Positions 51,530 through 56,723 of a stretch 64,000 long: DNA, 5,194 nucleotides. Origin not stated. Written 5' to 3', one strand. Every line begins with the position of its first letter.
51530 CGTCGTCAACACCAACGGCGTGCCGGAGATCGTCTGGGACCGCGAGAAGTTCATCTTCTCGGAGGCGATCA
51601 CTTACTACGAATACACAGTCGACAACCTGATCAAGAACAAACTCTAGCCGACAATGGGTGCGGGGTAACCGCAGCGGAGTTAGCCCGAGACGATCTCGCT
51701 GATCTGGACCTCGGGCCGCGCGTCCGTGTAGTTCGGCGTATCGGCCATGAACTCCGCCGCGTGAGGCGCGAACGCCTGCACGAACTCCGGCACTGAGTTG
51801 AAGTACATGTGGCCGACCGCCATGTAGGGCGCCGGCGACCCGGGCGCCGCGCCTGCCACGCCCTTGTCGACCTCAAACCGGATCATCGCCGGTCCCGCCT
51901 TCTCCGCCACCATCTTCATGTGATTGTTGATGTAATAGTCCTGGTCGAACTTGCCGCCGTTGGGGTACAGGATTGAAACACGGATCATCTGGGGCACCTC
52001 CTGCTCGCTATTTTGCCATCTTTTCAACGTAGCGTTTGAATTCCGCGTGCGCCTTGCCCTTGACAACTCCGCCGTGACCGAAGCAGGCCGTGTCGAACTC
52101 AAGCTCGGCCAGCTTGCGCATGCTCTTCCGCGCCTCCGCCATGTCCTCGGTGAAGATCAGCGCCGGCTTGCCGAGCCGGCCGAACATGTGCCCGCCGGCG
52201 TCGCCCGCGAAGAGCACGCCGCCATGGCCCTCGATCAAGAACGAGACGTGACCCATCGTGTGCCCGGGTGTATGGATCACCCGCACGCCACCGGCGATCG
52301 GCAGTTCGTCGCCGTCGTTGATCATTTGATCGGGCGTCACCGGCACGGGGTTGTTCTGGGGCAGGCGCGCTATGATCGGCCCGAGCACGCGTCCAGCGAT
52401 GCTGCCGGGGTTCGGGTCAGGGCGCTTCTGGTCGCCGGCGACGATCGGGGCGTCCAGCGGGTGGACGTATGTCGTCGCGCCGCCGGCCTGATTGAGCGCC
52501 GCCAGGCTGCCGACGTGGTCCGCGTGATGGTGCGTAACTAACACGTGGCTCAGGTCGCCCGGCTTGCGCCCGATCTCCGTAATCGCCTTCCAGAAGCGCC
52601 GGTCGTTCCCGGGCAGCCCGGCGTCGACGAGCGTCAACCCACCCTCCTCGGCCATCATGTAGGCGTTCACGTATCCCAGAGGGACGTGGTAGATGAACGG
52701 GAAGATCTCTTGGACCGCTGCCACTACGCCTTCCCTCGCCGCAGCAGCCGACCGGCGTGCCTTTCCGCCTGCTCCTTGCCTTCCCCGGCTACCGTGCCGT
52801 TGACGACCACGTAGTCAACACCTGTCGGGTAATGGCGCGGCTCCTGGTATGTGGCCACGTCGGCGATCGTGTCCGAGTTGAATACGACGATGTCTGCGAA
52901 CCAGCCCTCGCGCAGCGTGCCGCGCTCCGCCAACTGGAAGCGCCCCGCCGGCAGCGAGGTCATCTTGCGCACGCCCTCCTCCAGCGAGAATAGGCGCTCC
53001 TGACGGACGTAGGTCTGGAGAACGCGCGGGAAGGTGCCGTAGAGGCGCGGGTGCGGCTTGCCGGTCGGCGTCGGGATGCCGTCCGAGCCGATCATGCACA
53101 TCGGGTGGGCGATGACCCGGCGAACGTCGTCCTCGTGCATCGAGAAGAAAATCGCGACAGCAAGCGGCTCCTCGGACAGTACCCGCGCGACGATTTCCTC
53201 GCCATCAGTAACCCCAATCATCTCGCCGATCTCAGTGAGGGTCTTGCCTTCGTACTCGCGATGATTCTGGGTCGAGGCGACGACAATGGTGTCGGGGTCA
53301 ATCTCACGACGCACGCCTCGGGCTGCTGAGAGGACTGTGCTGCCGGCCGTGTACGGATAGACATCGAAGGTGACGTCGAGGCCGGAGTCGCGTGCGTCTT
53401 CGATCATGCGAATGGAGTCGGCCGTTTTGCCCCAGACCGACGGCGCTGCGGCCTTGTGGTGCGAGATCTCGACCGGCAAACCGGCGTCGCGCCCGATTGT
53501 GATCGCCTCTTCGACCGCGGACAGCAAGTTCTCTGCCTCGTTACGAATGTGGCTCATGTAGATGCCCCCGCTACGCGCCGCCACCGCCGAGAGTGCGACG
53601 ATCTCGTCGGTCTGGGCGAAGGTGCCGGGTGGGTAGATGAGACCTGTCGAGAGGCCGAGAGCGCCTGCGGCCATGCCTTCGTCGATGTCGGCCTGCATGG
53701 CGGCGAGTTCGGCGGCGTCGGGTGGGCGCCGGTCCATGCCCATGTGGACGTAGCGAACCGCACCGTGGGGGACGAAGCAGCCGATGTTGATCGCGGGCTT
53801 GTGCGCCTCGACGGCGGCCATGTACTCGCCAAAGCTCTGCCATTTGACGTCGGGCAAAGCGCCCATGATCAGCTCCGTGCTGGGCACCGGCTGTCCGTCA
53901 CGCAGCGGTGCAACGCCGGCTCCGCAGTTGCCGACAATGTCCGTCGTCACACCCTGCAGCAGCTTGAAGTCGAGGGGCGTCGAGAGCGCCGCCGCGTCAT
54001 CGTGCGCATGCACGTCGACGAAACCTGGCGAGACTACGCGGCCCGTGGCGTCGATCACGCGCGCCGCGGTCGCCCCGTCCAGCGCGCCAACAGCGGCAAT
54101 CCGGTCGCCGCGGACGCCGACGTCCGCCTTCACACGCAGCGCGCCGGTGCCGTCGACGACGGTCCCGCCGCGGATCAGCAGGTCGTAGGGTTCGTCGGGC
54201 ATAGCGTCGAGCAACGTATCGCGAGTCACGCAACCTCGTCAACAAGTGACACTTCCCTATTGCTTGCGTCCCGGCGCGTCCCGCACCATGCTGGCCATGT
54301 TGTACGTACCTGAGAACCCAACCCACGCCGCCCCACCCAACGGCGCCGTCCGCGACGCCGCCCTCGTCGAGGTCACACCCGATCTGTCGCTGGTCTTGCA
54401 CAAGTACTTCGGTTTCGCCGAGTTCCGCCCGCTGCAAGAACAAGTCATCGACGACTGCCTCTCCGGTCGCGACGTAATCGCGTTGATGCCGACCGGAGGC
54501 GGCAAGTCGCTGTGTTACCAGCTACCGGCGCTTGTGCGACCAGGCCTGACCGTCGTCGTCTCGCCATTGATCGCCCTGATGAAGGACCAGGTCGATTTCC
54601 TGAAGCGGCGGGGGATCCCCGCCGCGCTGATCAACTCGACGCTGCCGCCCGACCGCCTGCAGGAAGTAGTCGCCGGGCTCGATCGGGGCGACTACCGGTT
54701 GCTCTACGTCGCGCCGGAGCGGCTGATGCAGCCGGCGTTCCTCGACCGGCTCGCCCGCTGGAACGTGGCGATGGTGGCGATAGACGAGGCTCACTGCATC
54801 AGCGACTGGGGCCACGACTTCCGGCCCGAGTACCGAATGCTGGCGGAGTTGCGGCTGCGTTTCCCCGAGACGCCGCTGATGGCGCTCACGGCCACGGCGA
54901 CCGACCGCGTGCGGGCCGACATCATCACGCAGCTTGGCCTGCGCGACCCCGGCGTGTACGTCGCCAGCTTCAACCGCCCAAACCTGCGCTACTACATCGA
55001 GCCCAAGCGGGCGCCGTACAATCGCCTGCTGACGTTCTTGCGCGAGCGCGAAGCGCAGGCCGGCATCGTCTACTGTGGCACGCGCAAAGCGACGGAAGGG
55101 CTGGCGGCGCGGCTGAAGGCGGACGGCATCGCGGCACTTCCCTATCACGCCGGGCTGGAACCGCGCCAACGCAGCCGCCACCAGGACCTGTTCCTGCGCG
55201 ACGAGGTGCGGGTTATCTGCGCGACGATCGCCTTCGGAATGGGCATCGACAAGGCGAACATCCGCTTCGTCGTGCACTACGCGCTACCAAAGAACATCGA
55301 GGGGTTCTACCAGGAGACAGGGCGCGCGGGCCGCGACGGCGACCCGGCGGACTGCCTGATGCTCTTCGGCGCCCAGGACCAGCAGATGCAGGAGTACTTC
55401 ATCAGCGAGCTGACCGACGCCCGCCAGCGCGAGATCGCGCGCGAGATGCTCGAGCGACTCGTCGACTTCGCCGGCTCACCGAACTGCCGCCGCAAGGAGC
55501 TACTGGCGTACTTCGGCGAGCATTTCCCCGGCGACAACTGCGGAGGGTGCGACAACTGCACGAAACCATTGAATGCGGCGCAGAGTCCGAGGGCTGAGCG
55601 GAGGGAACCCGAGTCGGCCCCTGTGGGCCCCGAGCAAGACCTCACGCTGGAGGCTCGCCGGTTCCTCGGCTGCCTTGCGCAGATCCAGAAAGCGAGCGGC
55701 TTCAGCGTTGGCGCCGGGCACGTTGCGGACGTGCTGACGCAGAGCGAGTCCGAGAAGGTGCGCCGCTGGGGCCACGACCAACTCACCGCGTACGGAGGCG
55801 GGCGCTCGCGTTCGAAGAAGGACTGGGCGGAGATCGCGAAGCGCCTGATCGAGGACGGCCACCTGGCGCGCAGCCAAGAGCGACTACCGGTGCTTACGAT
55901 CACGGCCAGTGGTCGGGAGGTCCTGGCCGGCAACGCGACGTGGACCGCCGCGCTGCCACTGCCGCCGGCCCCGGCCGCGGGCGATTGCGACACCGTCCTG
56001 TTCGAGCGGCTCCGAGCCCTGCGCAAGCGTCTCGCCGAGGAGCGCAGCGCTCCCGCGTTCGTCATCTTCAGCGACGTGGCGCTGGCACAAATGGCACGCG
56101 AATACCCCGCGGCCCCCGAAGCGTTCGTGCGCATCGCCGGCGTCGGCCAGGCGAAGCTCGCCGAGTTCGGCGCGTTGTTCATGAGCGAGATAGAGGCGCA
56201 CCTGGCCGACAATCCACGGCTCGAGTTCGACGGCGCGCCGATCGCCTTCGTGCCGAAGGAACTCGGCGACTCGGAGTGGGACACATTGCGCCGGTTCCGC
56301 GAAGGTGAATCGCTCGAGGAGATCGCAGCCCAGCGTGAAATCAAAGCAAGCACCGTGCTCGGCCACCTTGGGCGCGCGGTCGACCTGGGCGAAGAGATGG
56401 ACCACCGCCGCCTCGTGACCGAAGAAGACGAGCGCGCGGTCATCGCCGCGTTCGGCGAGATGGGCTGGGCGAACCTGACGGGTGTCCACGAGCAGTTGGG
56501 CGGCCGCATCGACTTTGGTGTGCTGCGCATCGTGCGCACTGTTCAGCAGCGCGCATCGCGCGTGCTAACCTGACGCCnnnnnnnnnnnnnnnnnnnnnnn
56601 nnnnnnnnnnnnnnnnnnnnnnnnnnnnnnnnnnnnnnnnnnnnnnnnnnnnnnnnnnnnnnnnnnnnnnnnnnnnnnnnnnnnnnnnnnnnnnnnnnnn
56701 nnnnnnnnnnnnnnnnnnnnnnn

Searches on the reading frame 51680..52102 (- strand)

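Call 12: search_protein_families(library=pfam, proteins=[window:51680-52102:-], max_evalue=0.0001)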
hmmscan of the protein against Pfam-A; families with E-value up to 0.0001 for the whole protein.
window:51680-52102:- (140 aa): 1 family
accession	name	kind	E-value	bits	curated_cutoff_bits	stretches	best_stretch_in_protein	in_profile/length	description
PF07110.17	EthD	-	2.1e-06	29.3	22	1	54-127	10-94/96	EthD domain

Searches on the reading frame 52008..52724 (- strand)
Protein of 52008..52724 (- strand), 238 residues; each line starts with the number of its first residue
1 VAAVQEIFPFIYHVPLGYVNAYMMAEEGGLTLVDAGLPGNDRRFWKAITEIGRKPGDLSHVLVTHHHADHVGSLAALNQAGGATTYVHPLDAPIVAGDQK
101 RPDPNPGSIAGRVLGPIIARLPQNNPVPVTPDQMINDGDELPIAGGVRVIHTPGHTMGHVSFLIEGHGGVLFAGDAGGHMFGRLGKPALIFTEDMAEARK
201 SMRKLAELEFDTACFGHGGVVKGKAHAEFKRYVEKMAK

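Call 12: search_protein_families(library=pfam, proteins=[window:52008-52724:-], max_evalue=0.0001)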
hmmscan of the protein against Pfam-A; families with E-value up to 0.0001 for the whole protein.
window:52008-52724:- (238 aa): 3 families
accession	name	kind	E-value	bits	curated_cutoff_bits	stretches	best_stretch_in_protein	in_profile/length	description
PF00753.33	Lactamase_B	-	5.5e-32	111.7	22.7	1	16-217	3-196/196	Metallo-beta-lactamase superfamily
PF12706.13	Lactamase_B_2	-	6.7e-05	23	27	0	47-193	21-163/200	Beta-lactamase superfamily domain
PF19583.5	ODP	-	8.4e-05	23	27.2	0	19-90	3-74/194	ODP family beta lactamase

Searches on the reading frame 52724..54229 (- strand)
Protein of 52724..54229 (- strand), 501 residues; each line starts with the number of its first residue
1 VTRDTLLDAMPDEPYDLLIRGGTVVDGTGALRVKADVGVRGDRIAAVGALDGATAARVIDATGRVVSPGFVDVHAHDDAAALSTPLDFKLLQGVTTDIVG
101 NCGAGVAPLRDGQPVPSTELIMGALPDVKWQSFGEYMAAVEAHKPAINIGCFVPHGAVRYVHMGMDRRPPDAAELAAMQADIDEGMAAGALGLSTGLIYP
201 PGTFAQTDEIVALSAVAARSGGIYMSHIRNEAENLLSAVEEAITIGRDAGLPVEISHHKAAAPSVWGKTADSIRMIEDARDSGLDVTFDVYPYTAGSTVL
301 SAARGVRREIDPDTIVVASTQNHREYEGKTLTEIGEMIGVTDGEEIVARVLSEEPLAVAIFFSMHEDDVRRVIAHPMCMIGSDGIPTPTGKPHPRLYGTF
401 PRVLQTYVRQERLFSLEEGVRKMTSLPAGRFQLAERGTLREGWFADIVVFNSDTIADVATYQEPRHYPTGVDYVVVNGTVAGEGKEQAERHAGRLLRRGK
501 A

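Call 12: search_protein_families(library=pfam, proteins=[window:52724-54229:-], max_evalue=0.0001)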
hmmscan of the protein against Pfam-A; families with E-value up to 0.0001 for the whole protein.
window:52724-54229:- (501 aa): 2 families
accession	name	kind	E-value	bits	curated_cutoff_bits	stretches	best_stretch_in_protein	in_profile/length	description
PF07969.17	Amidohydro_3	-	2.8e-36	126.4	29.7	2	275-480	267-470/472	Amidohydrolase family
PF01979.26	Amidohydro_1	-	3.2e-08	33.6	25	1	196-479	122-343/345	Amidohydrolase family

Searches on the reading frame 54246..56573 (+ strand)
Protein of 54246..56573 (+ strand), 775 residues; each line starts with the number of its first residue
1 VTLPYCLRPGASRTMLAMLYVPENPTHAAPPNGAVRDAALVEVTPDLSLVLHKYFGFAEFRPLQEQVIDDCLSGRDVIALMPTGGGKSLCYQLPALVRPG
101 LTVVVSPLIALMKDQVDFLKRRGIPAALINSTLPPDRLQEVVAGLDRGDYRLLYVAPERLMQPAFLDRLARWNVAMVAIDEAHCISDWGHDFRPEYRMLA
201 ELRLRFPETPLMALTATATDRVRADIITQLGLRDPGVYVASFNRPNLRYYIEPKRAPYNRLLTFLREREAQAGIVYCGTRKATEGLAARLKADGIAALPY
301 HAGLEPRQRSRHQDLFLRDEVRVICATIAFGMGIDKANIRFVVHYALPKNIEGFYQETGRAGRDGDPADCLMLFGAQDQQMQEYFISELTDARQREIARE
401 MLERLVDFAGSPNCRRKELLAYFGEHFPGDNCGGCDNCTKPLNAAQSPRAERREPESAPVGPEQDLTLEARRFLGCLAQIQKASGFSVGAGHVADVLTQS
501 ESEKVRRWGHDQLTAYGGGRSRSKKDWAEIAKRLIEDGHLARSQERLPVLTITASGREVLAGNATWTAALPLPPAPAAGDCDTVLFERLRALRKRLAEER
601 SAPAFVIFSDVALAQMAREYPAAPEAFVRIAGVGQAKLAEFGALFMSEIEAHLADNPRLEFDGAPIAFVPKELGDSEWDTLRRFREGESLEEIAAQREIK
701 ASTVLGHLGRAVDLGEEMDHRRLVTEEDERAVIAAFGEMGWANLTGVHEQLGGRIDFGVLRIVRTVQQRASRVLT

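Call 12: search_protein_families(library=pfam, proteins=[window:54246-56573:+], max_evalue=0.0001)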
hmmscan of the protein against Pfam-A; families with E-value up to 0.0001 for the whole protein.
window:54246-56573:+ (775 aa): 6 families
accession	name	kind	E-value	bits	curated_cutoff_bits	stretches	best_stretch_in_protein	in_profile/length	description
PF00270.35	DEAD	-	1.3e-27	97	26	1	61-222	1-164/167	DEAD/DEAH box helicase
PF09382.16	RQC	-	9.8e-22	77.4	23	1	463-565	4-102/114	RQC domain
PF14493.12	HTH_40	-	1.8e-18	67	27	1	680-764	5-89/89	Helix-turn-helix domain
PF00271.37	Helicase_C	-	3e-18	66.5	23.5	1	259-365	4-110/110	Helicase conserved C-terminal domain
PF00570.28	HRDC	-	5.9e-17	61.8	23.8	1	584-649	3-68/68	HRDC domain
PF16124.10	RecQ_Zn_bind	-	2.2e-16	60.8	25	1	377-439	2-66/66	RecQ zinc-binding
